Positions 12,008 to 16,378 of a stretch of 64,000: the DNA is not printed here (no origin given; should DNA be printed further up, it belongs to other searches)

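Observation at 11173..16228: Two-gene nuclease-helicase-methylase-like module inserted between core genes: candidate undescribed restriction/defence system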

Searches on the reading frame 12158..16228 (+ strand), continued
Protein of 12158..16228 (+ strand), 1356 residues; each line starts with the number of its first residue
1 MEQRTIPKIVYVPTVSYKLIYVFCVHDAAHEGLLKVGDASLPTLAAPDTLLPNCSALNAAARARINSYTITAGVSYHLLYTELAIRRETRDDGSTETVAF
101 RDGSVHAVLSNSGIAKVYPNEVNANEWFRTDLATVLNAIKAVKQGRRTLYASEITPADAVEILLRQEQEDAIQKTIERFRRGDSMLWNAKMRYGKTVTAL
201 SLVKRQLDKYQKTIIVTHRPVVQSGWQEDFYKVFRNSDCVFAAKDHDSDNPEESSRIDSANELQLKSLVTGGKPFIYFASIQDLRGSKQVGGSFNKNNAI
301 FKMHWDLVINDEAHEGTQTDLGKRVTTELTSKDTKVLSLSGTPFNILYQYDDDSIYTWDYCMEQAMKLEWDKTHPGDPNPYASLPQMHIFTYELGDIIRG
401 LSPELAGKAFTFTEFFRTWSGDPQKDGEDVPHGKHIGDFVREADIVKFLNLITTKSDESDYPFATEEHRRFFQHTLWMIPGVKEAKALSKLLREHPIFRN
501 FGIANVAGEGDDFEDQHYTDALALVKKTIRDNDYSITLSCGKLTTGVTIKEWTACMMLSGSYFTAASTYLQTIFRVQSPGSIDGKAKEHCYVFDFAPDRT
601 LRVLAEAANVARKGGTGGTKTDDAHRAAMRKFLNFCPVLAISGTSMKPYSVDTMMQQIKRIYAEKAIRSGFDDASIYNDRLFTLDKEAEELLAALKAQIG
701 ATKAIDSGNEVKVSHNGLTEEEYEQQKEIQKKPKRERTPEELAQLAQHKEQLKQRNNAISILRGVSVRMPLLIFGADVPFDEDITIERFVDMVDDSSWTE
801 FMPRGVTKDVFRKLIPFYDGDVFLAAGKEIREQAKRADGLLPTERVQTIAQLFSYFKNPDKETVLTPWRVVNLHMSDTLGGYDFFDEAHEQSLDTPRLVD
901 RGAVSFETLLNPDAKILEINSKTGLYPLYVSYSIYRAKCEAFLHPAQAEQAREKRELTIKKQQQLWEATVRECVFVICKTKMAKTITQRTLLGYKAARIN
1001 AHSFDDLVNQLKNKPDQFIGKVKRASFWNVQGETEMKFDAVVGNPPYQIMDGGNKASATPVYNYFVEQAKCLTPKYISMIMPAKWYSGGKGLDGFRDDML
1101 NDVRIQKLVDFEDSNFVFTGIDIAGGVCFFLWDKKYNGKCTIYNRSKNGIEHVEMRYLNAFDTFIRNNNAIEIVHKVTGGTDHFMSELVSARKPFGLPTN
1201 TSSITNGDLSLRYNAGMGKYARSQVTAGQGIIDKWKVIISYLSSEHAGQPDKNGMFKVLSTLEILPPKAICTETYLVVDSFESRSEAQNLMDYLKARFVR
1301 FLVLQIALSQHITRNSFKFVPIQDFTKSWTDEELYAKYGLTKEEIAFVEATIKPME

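Call 39: find_related_loci(query=A1, collection=genome_contigs, flank=6000)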
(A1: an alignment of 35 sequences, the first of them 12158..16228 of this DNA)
Query A1 (1356 aa) in genome_contigs; peptide patterns used: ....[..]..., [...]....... (x = any residue, [..] = any of these).
600 stretches matched a pattern (row limit reached: there are more); 590 encode a relative of the query (tblastn E <= 1e-3); the best 80 are kept; 80 distinct loci.
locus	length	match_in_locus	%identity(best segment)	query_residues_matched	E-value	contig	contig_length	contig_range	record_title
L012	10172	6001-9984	51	16-1356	0e+0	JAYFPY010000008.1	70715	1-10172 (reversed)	MAG: Eubacteriaceae bacterium isolate CA_144 c_CA_000000048878, whole genome shotgun sequence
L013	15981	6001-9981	51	17-1356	0e+0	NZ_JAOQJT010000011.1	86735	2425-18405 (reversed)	Coprococcus aceti strain H2_11 .13414_6_27.11, whole genome shotgun sequence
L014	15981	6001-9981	51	14-1355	0e+0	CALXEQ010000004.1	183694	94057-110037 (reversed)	MAG: uncultured Clostridia bacterium isolate BRZ_FI__bin34 genome assembly, contig: BRZ_FI__NODE_64_length_183694_cov_44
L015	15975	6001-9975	50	16-1356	0e+0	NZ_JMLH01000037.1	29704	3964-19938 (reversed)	Thomasclavelia saccharogumia DSM 17460 BR82DRAFT_scaffold00036.36_C, whole genome shotgun sequence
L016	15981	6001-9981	50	11-1356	0e+0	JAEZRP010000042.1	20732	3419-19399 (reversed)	MAG: Bacillota bacterium isolate OH_PDB_191 k127_1353255, whole genome shotgun sequence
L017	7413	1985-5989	51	14-1356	0e+0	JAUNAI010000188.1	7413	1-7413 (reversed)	MAG: Planctomycetia bacterium isolate S19M_St_30 NODE_3008_length_7413_cov_9.024735, whole genome shotgun sequence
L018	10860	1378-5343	49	7-1355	0e+0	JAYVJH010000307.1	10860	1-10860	MAG: Runella sp. isolate GL53_Down_concoct_86 GL53_Down_concoct_86_306, whole genome shotgun sequence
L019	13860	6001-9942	51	16-1355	0e+0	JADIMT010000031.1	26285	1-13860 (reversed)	MAG: Candidatus Ornithospirochaeta stercoripullorum isolate 7293 E1M07__C94924_L26285_SRR9113726, whole genome shotgun s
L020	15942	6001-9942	48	11-1355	0e+0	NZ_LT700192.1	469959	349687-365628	Parabacteroides massiliensis strain SN4, whole genome shotgun sequence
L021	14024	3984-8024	47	10-1356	0e+0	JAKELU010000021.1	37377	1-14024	Firmicutes bacterium FC7 FC7_Scaffold21, whole genome shotgun sequence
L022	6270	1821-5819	48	18-1356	0e+0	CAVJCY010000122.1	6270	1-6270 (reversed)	bacterium isolate H07677-L1_cleanbin_000018 genome assembly, contig: Spades_H07677-L1_contig_8024, whole genome shotgun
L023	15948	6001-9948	48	10-1355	0e+0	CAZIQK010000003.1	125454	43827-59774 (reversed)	MAG TPA_asm: uncultured Treponema sp. isolate SRP350583_co1_601 genome assembly, contig: NODE_147_length_125454_cov_98.0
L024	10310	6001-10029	47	14-1356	0e+0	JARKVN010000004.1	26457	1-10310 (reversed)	MAG: Cellulosilyticum sp. isolate MP_MU_3_bin.58 MP-MU-3_bin.58_k127_1810387, whole genome shotgun sequence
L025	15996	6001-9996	49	14-1356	0e+0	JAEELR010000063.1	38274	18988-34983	MAG: Treponema sp. isolate Tb.RUG.220 k141_2544755_flag=0_multi=12.0018_len=38274, whole genome shotgun sequence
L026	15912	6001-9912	48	11-1352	0e+0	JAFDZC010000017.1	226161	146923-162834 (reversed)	MAG: Bacteroidetes bacterium isolate SZAS-72 CK_MAG-3__17__length-226161, whole genome shotgun sequence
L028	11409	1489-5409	47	7-1356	0e+0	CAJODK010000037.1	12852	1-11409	uncultured Prevotella sp. isolate Red_deer_1_mag_186 genome assembly, contig: scaffold_5959, whole genome shotgun sequen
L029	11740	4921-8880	46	8-1356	0e+0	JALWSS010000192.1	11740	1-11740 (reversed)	MAG: Saprospiraceae bacterium isolate M2_metabat2_scaf2bin.095 M2_NODE_7322_length_11740_cov_4.844054, whole genome shot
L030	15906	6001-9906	48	11-1356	0e+0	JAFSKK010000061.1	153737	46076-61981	MAG: Bacteroidaceae bacterium isolate RGIG3223 Goat_Reticulum-2__c1137, whole genome shotgun sequence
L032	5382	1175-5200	46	11-1356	0e+0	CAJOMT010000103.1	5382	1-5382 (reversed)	uncultured Clostridia bacterium isolate Reindeer_2_mag_74 genome assembly, contig: scaffold_24666, whole genome shotgun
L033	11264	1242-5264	47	14-1356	0e+0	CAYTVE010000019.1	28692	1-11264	MAG TPA_asm: uncultured Anaeroplasmataceae bacterium isolate SRP225648_co1_133 genome assembly, contig: NODE_3458_length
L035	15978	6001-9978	46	11-1356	0e+0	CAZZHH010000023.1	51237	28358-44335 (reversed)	MAG TPA_asm: uncultured Lentimicrobiaceae bacterium isolate SRP220891_co1_459 genome assembly, contig: NODE_1234_length_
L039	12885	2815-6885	47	14-1356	0e+0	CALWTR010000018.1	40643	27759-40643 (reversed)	MAG: uncultured Clostridia bacterium isolate E07__bin182 genome assembly, contig: E07__k127_4025859, whole genome shotgu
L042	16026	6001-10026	50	2-1356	0e+0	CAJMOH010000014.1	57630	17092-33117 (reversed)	TPA_asm: uncultured bacterium isolate ERR1430498-bin.2 genome assembly, contig: NODE_525_length_57630_cov_12.292696, who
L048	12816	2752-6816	44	14-1356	0e+0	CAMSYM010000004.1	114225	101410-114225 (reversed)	MAG TPA_asm: uncultured Clostridia bacterium isolate ERR899289_bin.26_metawrap_v1.3_MAG genome assembly, contig: ERZ1340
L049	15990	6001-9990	44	11-1356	0e+0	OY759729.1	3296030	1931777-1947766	MAG: Candidatus Cloacimonadales bacterium isolate 62aeb636-92f1-4ae4-90d0-6392ac38953c genome assembly, chromosome: 1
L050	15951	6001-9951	44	7-1356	0e+0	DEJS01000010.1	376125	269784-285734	MAG TPA_asm: Prevotella sp. UBA2742 UBA2742_contig_55, whole genome shotgun sequence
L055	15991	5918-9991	44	9-1356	0e+0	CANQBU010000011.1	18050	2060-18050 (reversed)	MAG: uncultured Clostridia bacterium isolate Lapin-002__bin27 genome assembly, contig: Lapin-002__NODE_4022_length_18050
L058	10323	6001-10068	43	11-1356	0e+0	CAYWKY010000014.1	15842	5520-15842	MAG TPA_asm: uncultured Faecalibacterium sp. isolate SRP350583_co2_115 genome assembly, contig: NODE_5415_length_15842_c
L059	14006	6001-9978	44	18-1356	0e+0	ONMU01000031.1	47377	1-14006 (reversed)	uncultured Bacteroidales bacterium isolate RUG454 genome assembly, contig: scaffold_1572, whole genome shotgun sequence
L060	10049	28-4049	51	14-1356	0e+0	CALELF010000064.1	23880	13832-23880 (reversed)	MAG TPA_asm: uncultured Synergistaceae bacterium isolate SRR6425801_bin.0_CONCOCT_v1.1_MAG genome assembly, contig: ERZ1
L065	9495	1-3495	48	212-1356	0e+0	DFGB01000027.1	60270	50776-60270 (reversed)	MAG TPA_asm: Verrucomicrobia bacterium UBA3761 UBA3761_contig_232, whole genome shotgun sequence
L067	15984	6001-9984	43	7-1356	0e+0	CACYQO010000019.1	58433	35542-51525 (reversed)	MAG: uncultured Prevotellaceae bacterium isolate RUG12181 genome assembly, contig: RUG12181_asm_19, whole genome shotgun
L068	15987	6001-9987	43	17-1356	0e+0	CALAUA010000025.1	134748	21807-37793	MAG TPA_asm: uncultured Bacteroidales bacterium isolate SRR6425825_bin.94_CONCOCT_v1.1_MAG genome assembly, contig: ERZ1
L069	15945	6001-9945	45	14-1356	0e+0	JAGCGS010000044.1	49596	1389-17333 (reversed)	MAG: Bacteroidaceae bacterium isolate RGIG9776 Yak_Omasum-5__c748565, whole genome shotgun sequence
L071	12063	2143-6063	46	7-1356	0e+0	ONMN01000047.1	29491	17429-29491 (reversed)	uncultured Prevotellaceae bacterium isolate RUG443 genome assembly, contig: scaffold_1469, whole genome shotgun sequence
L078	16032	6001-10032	44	10-1356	0e+0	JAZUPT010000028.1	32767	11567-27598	MAG: Candidatus Spyradenecus sp. isolate T1900044864_TS20190330.MAGScoT_cleanbin_000010 SGB_3119_k141_155755, whole geno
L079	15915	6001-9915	41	6-1356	0e+0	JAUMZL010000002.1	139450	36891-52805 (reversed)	MAG: Aerococcus sp. isolate S17M_St_25 NODE_21_length_139450_cov_17.878073, whole genome shotgun sequence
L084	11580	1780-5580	42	8-1356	0e+0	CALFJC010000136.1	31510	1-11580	MAG TPA_asm: uncultured Selenomonadales bacterium isolate ERR1278105_bin.146_CONCOCT_v1.1_MAG genome assembly, contig: E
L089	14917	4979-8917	48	14-1356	0e+0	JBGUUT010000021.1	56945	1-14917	MAG: Spirochaetota bacterium isolate fecal_MAG_478 fecal_MAG_478_contig_0021, whole genome shotgun sequence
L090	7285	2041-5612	51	18-1356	0e+0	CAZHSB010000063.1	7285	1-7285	MAG TPA_asm: uncultured Bdellovibrionales bacterium isolate SRP192927_co1_903 genome assembly, contig: NODE_27412_length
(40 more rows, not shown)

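Call 55: search_solved_structures(query=A1, max_evalue=0.1, show_alignments=0)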
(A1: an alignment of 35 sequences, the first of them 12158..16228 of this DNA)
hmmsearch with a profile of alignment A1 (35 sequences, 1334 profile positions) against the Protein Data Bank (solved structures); distinct sequences matched with E-value up to 0.1: 0.
